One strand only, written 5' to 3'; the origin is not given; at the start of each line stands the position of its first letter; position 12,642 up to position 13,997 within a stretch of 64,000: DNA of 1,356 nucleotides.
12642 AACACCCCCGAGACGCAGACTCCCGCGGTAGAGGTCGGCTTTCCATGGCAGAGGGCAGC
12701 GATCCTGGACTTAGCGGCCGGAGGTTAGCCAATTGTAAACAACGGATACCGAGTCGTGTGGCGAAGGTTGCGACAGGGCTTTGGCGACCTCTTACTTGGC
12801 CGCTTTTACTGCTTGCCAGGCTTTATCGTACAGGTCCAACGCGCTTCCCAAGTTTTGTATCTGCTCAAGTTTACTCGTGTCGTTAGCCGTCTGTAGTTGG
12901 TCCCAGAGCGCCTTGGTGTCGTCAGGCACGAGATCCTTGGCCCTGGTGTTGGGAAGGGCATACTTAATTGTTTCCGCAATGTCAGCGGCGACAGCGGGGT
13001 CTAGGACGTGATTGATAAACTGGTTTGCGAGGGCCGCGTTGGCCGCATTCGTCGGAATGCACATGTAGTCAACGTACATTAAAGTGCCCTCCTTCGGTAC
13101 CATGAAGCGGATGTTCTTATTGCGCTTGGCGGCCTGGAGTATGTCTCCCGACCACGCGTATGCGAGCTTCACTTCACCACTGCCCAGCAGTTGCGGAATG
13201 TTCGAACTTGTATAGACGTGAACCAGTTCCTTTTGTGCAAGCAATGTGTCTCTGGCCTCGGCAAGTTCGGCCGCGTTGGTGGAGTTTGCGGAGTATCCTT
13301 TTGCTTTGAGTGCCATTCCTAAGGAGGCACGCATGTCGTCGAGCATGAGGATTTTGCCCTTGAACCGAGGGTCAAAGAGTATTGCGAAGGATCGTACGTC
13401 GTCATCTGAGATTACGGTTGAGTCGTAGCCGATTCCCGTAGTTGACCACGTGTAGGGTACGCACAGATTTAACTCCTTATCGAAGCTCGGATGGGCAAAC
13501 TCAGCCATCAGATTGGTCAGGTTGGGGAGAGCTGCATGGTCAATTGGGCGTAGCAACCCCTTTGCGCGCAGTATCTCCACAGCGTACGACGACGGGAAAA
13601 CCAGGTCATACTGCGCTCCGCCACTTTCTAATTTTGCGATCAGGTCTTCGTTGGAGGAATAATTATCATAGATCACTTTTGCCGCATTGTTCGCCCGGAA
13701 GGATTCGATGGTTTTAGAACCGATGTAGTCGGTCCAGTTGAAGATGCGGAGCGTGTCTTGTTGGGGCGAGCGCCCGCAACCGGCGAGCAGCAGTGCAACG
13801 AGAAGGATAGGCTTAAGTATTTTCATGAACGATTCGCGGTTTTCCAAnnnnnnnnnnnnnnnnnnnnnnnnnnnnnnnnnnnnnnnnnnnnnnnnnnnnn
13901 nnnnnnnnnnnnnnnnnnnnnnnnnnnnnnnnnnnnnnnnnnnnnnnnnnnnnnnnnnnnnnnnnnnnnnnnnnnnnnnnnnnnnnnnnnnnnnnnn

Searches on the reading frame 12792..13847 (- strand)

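Call 31: search_protein_families(library=pfam, proteins=[window:12792-13847:-], max_evalue=0.001)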
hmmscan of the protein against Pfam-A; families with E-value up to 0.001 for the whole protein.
window:12792-13847:- (351 aa): 5 families
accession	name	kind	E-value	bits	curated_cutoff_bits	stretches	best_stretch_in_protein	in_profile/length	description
PF13416.11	SBP_bac_8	-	9.4e-34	117.9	27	1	46-309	2-269/279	Bacterial extracellular solute-binding protein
PF13343.11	SBP_bac_6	-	4.6e-26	92.2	24.6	1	86-315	17-236/245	Bacterial extracellular solute-binding protein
PF13531.11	SBP_bac_11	-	2.7e-10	40.9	25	1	47-288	17-219/227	Bacterial extracellular solute-binding protein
PF01547.30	SBP_bac_1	-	3.9e-09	37.4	26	1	62-287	32-306/307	Bacterial extracellular solute-binding protein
PF02030.20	Lipoprotein_8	-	1.8e-06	27.4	20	1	7-107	7-98/493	Hypothetical lipoprotein (MG045 family)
